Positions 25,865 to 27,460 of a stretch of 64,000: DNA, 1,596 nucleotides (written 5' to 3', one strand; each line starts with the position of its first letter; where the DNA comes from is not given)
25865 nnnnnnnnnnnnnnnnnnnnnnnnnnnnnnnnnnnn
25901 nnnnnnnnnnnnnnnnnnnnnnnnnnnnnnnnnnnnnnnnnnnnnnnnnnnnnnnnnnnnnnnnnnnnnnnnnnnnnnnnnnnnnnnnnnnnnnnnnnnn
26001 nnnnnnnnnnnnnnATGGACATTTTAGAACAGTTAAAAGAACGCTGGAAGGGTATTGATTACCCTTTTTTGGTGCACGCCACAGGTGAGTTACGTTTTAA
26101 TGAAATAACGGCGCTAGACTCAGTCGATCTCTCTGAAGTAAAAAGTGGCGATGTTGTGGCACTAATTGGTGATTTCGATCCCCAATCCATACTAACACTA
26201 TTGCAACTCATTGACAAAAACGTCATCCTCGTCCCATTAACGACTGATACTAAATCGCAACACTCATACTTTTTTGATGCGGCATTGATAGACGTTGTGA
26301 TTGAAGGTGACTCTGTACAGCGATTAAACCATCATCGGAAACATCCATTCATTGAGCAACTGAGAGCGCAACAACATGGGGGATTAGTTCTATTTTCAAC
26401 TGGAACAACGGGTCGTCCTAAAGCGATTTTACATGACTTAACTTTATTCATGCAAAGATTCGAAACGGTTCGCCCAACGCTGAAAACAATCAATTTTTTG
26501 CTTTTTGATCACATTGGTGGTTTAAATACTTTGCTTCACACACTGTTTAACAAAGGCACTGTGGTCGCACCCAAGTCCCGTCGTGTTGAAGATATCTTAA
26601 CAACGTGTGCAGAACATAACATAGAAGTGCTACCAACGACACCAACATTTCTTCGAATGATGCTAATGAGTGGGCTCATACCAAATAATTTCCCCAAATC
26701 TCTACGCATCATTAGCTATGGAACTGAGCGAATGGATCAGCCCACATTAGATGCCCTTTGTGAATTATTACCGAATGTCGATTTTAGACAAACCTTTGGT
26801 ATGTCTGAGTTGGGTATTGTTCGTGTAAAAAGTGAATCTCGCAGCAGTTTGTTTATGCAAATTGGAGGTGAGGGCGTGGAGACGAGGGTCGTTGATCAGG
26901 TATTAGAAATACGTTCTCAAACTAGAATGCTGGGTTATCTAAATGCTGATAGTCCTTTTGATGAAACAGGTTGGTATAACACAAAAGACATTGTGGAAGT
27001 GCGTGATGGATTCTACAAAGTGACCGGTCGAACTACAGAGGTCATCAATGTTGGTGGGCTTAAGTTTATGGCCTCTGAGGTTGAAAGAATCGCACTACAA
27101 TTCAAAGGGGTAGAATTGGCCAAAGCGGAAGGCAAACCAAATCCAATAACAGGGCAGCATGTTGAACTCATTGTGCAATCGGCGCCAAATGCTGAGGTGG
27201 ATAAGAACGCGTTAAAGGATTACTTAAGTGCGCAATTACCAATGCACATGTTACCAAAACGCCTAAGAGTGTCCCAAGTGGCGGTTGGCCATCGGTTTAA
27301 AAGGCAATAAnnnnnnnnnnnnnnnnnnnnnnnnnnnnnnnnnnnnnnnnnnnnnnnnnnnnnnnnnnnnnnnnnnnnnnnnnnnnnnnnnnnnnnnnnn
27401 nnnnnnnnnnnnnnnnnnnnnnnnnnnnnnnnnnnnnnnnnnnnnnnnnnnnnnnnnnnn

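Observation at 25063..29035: Dedicated mini-FAS plus GNAT cassette, a candidate N-(3-hydroxyacyl) modification pathway for an amino sugar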

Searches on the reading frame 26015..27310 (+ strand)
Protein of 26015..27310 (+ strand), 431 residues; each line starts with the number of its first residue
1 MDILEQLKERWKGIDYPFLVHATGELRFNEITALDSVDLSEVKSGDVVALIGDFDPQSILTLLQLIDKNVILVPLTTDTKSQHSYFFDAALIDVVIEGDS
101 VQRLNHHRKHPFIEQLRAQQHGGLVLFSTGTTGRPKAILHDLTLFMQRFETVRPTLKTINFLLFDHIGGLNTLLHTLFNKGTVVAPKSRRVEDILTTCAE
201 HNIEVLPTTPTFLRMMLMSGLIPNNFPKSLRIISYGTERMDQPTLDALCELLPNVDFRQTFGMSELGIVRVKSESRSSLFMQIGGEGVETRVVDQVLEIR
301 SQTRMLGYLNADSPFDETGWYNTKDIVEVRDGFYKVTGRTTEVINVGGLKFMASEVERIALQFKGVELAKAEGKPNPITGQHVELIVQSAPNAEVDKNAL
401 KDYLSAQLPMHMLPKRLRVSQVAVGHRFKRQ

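Call 3: search_protein_families(library=pfam, proteins=[window:26015-27310:+], max_evalue=0.01)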
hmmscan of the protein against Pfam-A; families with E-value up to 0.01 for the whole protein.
window:26015-27310:+ (431 aa): 1 family
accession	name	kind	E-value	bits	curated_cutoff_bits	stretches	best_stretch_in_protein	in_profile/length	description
PF00501.34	AMP-binding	-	8.8e-18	64.7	29.9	1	125-295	167-358/384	AMP-binding enzyme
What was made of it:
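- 26015..27310 (+): Compact 431-aa ANL adenylate-forming ligase, the presumed acyl-ACP1 ligase. AMP-binding 9e-18 (call 3).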

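Call 4: search_protein_families(library=ncbifam, proteins=[window:26015-27310:+], max_evalue=0.01)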
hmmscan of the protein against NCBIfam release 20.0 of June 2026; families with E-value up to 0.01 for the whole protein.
window:26015-27310:+ (431 aa): 88 families (the best 25 are shown)
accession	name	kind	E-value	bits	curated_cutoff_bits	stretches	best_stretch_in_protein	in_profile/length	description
NF004837.0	PRK06187.1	subfamily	9.7e-28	96.7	476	1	124-419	174-501/531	long-chain-fatty-acid--CoA ligase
TIGR01923.1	menE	equivalog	1.1e-25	90.4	330.15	1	38-417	17-423/442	o-succinylbenzoate--CoA ligase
NF005801.1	PRK07656.1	equivalog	4.8e-21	75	657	1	125-419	169-482/500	FadD3 family acyl-CoA ligase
TIGR03098.1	ligase_PEP_1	hypoth_equivalog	1.7e-20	73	592.35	2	328-422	406-500/517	acyl-CoA ligase (AMP-forming), exosortase A system-associated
NF006182.0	PRK08316.1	subfamily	7.9e-19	67.5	663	1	124-419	175-496/523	fatty acyl-CoA synthetase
NF004515.0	PRK05857.1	equivalog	1.4e-18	66.9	726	2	297-404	369-481/532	fatty acid--CoA ligase FadD10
NF005877.1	PRK07824.1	equivalog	1.5e-18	67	345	1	280-419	200-341/362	o-succinylbenzoate--CoA ligase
NF005797.0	PRK07638.1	equivalog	2e-18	66.2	518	1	95-419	118-458/487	acyl-CoA synthetase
NF005863.0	PRK07798.1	subfamily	1.1e-16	60.6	543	2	330-421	421-512/540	acyl-CoA synthetase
NF005858.0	PRK07787.1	subfamily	2.9e-16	59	575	1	297-420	325-452/471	acyl-CoA synthetase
NF052580.1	Str24CoAsynCasG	equivalog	1e-15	57.1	750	1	297-421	402-530/548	steroid-24-oyl-CoA synthetase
NF002966.0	PRK03640.1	equivalog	1.5e-15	56.8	556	1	109-419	130-459/483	o-succinylbenzoate--CoA ligase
NF004114.0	PRK05605.1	equivalog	1.9e-14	52.9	766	1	299-418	424-547/575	long-chain-fatty-acid--CoA ligase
TIGR01733.1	AA-adenyl-dom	subfamily_domain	2.4e-14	53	317.4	1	114-368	116-406/409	amino acid adenylation domain-containing protein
NF005307.0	PRK06839.1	equivalog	2.7e-13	49.4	748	1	90-417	121-470/496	o-succinylbenzoate--CoA ligase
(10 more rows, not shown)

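Call 16: search_solved_structures(query=window:26015-27310:+, max_evalue=0.001, show_alignments=0)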
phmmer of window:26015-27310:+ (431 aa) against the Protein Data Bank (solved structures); distinct sequences matched with E-value up to 0.001: 90 (the best 60 are shown).
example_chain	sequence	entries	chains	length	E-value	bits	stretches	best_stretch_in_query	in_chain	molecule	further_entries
4ir7_A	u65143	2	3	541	2.5e-16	62.7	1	297-408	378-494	Long chain fatty acid CoA ligase FadD10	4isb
3ipl_A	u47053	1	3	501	3.9e-12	48.9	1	125-417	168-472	2-succinylbenzoate--CoA ligase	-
3nyq_A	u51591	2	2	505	3.3e-10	42.5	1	298-419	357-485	Malonyl-CoA Ligase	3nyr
2qvz_X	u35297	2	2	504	3.6e-10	42.4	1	93-416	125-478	4-Chlorobenzoate CoA Ligase/Synthetase | 4-Chlorobenzoate CoA Ligase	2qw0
1t5d_X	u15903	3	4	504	3.7e-10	42.4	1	93-416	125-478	4-chlorobenzoyl CoA ligase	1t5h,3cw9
3dlp_X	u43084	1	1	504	3.7e-10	42.4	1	93-416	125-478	4-Chlorobenzoate CoA Ligase/Synthetase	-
2qvx_X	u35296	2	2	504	3.9e-10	42.3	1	93-416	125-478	4-Chlorobenzoate CoA Ligase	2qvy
3cw8_X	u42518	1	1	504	4.7e-10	42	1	93-416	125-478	4-chlorobenzoyl CoA ligase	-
8xjz_C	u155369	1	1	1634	2.6e-09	39.6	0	321-419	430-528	Peptide synthetase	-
5x8f_A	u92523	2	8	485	3e-09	39.4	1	121-418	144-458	2-succinylbenzoate--CoA ligase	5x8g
5buq_A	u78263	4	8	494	5e-09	38.7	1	122-417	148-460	2-succinylbenzoate--CoA ligase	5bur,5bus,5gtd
6qjz_A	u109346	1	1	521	1.3e-08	37.3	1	124-419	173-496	oxalyl CoA-synthetase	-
3r44_A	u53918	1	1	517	1.5e-08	37.1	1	124-419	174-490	fatty acyl CoA synthetase FADD13 (FATTY-ACYL-CoA SYNTHETASE)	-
5ie0_A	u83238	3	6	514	3.6e-08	35.8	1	311-420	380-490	Oxalate--CoA ligase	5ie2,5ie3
5wm2_A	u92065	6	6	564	5.1e-08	35.3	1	123-419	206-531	Salicylate-AMP ligase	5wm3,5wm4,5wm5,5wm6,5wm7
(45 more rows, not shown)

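Call 45: find_homologous_proteins(query=window:26015-27307:+, max_evalue=0.00001)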
Query window:26015-27307:+ (431 aa): 5643 proteins with E <= 0.00001 among 8000 candidates; the best 120 are listed.
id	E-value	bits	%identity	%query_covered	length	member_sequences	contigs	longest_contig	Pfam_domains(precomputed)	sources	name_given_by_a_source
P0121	3.2e-276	934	97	100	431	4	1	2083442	PF00501.35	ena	-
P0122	6.1e-243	824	85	100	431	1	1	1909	PF00501.35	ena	-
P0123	6.9e-240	814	84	100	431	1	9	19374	PF00501.35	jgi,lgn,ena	-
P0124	8.4e-240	814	83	100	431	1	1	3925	PF00501.35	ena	-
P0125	1.3e-239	813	84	100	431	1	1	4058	PF00501.35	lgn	-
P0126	2.2e-239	812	83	100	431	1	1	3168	PF00501.35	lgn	-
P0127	4.0e-239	811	83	100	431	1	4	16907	PF00501.35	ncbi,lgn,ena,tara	tara:strand:- start:221 stop:1516 length:1296 start_codon:yes stop_codon:yes gene_type:complete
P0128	1.3e-238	810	84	100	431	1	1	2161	PF00501.35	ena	-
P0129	1.4e-238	810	83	100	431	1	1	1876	PF00501.35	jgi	-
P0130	3.1e-238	808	83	100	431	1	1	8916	PF00501.35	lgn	-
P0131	1.2e-237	806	82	100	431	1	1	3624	PF00501.35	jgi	-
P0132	1.4e-237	806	82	100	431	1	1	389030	PF00501.35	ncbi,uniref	ncbi:ANL family adenylate-forming protein [Aurantiacibacter flavus]|uniref:Fatty acid--CoA ligase fa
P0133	1.5e-237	806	83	100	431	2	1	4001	PF00501.35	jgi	jgi:long-chain acyl-CoA synthetase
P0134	1.8e-237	806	83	100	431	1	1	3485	PF00501.35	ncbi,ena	-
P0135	3.7e-237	805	83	100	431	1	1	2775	PF00501.35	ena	-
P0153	1.9e-234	796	81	100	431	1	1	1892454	PF00501.35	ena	-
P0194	4.1e-232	788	81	100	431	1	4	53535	PF00501.35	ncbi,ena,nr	ncbi:fatty acid--CoA ligase family protein [Amylibacter sp.]|nr:fatty acid--CoA ligase family protei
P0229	5.5e-231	785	81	100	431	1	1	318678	PF00501.35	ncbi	-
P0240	8.8e-231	784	81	100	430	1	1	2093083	PF00501.35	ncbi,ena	-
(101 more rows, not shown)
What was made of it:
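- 26015..27310 (+): The top 120 database relatives are 430-432 aa long (118 of them 431 aa), and 119 of them are 79-85% identical (call 45).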

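Call 46: find_encoding_contigs(protein=P0132, flank=9000, max_places=1)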
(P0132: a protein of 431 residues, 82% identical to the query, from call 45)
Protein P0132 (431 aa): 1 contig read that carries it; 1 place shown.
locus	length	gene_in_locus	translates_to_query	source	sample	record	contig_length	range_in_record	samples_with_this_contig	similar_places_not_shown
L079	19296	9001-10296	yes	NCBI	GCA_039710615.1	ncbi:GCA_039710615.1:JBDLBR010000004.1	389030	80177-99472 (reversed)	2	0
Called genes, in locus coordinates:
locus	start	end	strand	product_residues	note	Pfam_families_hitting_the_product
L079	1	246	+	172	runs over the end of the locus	-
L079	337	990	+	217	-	PF00440:TetR_N, PF21306:TetR_C_40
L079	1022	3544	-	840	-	PF02518:HATPase_c, PF00204:DNA_gyraseB, PF01751:Toprim, PF00986:DNA_gyraseB_C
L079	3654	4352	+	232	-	-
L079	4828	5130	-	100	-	-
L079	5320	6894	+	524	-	PF00117:GATase, PF07722:Peptidase_C26, PF02540:NAD_synthase (weak), PF03054:tRNA_Me_trans (faint), PF00958:GMP_synt_C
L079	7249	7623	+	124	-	PF00892:EamA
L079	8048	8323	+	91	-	-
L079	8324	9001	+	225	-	PF00106:adh_short, PF01370:Epimerase (weak), PF08659:KR, PF13561:adh_short_C2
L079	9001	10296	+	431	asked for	PF00501:AMP-binding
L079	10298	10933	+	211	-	PF25087:GMPPB_C (faint), PF00132:Hexapep (faint)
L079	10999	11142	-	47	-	-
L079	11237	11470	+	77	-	-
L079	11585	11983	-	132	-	-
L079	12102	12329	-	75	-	PF10276:zf-CHCC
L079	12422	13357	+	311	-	PF00005:ABC_tran, PF02463:SMC_N (faint), PF13304:AAA_21, PF13732:DrrA1-3_C (weak)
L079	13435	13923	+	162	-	PF19780:DUF6265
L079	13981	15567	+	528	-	PF00890:FAD_binding_2, PF01266:DAO (weak), PF01946:Thi4 (weak), PF03486:HI0933_like (faint), PF07992:Pyr_redox_2 (faint), PF02910:Succ_DH_flav_C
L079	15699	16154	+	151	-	-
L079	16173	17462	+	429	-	PF00672:HAMP, PF00015:MCPsignal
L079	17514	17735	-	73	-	-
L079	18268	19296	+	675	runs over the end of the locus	PF00317:Ribonuc_red_lgN, PF02867:Ribonuc_red_lgC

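Call 47: find_encoding_contigs(protein=P0194, flank=9000, max_places=1)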
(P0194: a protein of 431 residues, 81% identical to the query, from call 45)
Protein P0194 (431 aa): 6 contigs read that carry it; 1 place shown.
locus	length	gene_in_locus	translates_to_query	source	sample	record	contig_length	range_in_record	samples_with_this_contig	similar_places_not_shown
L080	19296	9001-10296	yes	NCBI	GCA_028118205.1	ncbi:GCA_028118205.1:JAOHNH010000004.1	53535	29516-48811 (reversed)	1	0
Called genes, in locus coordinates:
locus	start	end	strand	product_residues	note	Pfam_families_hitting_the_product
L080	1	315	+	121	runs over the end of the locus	PF01883:FeS_assembly_P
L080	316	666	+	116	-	PF01521:Fe-S_biosyn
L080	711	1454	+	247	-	PF00121:TIM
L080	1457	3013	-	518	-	PF06253:MTTB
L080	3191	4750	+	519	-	PF00117:GATase, PF07722:Peptidase_C26 (weak), PF02540:NAD_synthase (weak), PF03054:tRNA_Me_trans (faint), PF00958:GMP_synt_C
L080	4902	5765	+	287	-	PF05050:Methyltransf_21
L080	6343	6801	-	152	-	-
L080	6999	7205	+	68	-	PF20331:DUF6626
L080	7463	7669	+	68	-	-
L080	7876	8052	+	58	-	-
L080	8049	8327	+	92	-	-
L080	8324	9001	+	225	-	PF00106:adh_short, PF01370:Epimerase, PF08659:KR, PF13561:adh_short_C2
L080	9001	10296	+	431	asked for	PF00501:AMP-binding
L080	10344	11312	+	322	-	-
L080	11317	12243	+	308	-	PF01522:Polysacc_deac_1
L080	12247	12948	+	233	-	-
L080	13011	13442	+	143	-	PF20346:DUF6641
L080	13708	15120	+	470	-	-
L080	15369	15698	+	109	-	-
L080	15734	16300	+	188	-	PF00857:Isochorismatase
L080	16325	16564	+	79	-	-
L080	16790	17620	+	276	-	PF00892:EamA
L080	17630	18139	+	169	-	-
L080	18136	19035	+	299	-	PF00892:EamA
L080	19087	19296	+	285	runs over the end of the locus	-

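Call 48: find_encoding_contigs(protein=P0153, flank=9000, max_places=1)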
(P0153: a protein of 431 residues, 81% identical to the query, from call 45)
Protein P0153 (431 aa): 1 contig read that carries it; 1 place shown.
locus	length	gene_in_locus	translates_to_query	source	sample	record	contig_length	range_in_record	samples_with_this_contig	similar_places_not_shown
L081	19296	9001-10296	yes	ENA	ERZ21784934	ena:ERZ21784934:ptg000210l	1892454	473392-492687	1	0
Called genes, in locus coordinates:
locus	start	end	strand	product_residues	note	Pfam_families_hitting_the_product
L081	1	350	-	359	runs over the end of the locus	PF00180:Iso_dh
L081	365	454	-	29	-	-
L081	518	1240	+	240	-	PF04654:DUF599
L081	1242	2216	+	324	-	PF00092:VWA, PF06707:DUF1194 (faint), PF13519:VWA_2, PF13768:VWA_3 (weak)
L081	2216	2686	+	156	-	PF07963:N_methyl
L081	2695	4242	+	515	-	PF00117:GATase, PF07722:Peptidase_C26 (weak), PF02540:NAD_synthase (weak), PF00764:Arginosuc_synth, PF03054:tRNA_Me_trans (faint), PF00958:GMP_synt_C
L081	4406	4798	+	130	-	-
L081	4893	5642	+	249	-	PF00589:Phage_integrase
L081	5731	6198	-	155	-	PF00589:Phage_integrase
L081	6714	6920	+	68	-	-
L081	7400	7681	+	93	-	-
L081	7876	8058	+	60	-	-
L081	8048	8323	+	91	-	-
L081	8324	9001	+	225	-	PF00106:adh_short, PF01370:Epimerase, PF08659:KR, PF13561:adh_short_C2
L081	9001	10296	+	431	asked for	PF00501:AMP-binding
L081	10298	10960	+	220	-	PF13302:Acetyltransf_3, PF13420:Acetyltransf_4 (weak)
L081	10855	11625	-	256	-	PF13276:HTH_21, PF00665:rve, PF13683:rve_3 (weak)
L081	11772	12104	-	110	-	PF01527:HTH_Tnp_1, PF02796:HTH_7 (faint), PF13384:HTH_23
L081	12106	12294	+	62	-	PF05598:DUF772 (weak)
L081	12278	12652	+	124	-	-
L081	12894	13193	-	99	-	-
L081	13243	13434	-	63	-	-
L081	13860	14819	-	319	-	PF00348:polyprenyl_synt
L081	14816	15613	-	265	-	PF01113:DapB_N, PF05173:DapB_C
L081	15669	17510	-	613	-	PF01921:tRNA-synt_1f, PF09334:tRNA-synt_1g (faint)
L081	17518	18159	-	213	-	PF01081:Aldolase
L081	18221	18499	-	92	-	PF01649:Ribosomal_S20p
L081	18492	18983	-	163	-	PF01281:Ribosomal_L9_N, PF03948:Ribosomal_L9_C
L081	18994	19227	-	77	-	PF01084:Ribosomal_S18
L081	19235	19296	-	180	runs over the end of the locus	PF01250:Ribosomal_S6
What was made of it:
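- On guaA-3'-end integrating genomic islands: Integrase genes are present after guaA in L081 (call 48).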

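Call 55: find_related_loci(query=window:26015-27307:+, collection=viral_contigs, flank=10000)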
Query window:26015-27307:+ (431 aa) in viral_contigs; peptide patterns used: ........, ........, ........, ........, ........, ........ (x = any residue, [..] = any of these).
4 stretches matched a pattern, but none encodes a relative of the query by tblastn (E <= 1e-3).

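Call 57: find_related_loci(query=A4, collection=viral_contigs, flank=10000)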
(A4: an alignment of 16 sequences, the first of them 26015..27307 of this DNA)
Query A4 (431 aa) in viral_contigs; peptide patterns used: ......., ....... (x = any residue, [..] = any of these).
386 stretches matched a pattern, but none encodes a relative of the query by tblastn (E <= 1e-3).
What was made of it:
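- Tried and rejected: Two scans of viral contigs for the ligase found nothing (calls 55, 57), so the cassette is not evidently phage-borne.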

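Call 58: find_encoding_contigs(protein=P0240, flank=9000, max_places=1)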
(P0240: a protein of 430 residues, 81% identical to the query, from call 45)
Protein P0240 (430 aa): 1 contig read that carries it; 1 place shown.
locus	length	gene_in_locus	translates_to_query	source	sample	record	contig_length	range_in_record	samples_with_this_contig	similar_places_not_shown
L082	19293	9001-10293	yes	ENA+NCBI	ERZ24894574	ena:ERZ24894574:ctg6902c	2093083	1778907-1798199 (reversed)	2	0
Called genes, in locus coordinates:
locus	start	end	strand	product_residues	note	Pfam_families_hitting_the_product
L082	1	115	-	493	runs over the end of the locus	PF00309:Sigma54_AID, PF04963:Sigma54_CBD, PF04552:Sigma54_DBD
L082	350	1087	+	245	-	PF00005:ABC_tran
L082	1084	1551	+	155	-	PF00583:Acetyltransf_1, PF13673:Acetyltransf_10, PF13508:Acetyltransf_7, PF08445:FR47 (weak)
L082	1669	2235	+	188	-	PF02572:CobA_CobO_BtuR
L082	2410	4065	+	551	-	PF03460:NIR_SIR_ferr, PF01077:NIR_SIR, PF03460:NIR_SIR_ferr, PF01077:NIR_SIR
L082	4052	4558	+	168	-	PF06073:DUF934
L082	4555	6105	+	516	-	PF00478:IMPDH, PF00571:CBS, PF00977:His_biosynth (faint), PF01070:FMN_dh, PF03060:NMO (weak), PF01645:Glu_synthase (weak)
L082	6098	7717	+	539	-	PF00117:GATase, PF00733:Asn_synthase (faint), PF07722:Peptidase_C26, PF02540:NAD_synthase (weak), PF03054:tRNA_Me_trans (faint), PF00958:GMP_synt_C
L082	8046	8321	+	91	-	-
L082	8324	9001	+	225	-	PF00106:adh_short, PF01370:Epimerase, PF08659:KR, PF13561:adh_short_C2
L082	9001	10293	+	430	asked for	PF00501:AMP-binding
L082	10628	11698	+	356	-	-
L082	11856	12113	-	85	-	-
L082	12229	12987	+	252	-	PF13649:Methyltransf_25 (faint)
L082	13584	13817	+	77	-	PF22513:FitA-like_RHH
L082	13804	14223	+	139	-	PF01850:PIN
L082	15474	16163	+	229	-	-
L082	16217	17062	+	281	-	PF08242:Methyltransf_12 (weak)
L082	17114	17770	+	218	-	-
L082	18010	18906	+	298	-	PF20030:bpMoxR (weak), PF05496:RuvB_N (faint), PF07726:AAA_3, PF07728:AAA_5, PF00004:AAA (weak), PF17863:AAA_lid_2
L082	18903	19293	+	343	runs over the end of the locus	-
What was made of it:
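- On guaA-3'-end integrating genomic islands: The same holds in L079-L082 (calls 46-48, 58).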

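Call 59: find_encoding_contigs(protein=P0229, flank=9000, max_places=1)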
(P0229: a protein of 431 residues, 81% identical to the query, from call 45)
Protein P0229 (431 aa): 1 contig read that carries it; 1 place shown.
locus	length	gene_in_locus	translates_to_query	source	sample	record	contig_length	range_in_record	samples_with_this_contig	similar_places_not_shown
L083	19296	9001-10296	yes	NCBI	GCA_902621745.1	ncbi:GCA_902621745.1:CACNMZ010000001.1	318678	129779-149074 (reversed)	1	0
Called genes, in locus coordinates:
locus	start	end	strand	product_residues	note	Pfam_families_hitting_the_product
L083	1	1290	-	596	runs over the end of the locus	-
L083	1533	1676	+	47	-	-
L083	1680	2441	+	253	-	PF00977:His_biosynth, PF05690:ThiG (faint), PF01207:Dus (faint), PF02581:TMP-TENI (faint), PF03060:NMO (faint), PF01180:DHO_dh (faint)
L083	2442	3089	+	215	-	PF00117:GATase, PF07685:GATase_3 (weak)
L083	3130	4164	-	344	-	PF00571:CBS (faint), PF00483:NTP_transferase, PF12804:NTP_transf_3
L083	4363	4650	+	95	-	-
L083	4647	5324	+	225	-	PF00106:adh_short, PF08659:KR, PF13561:adh_short_C2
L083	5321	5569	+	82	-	-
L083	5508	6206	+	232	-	PF17836:PglD_N, PF00132:Hexapep (weak)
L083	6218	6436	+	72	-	-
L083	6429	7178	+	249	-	PF00106:adh_short, PF13561:adh_short_C2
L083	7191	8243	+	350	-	PF08545:ACP_syn_III, PF08541:ACP_syn_III_C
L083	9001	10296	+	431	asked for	PF00501:AMP-binding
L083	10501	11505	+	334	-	PF03102:NeuB, PF08666:SAF (weak)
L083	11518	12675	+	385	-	PF02350:Epimerase_2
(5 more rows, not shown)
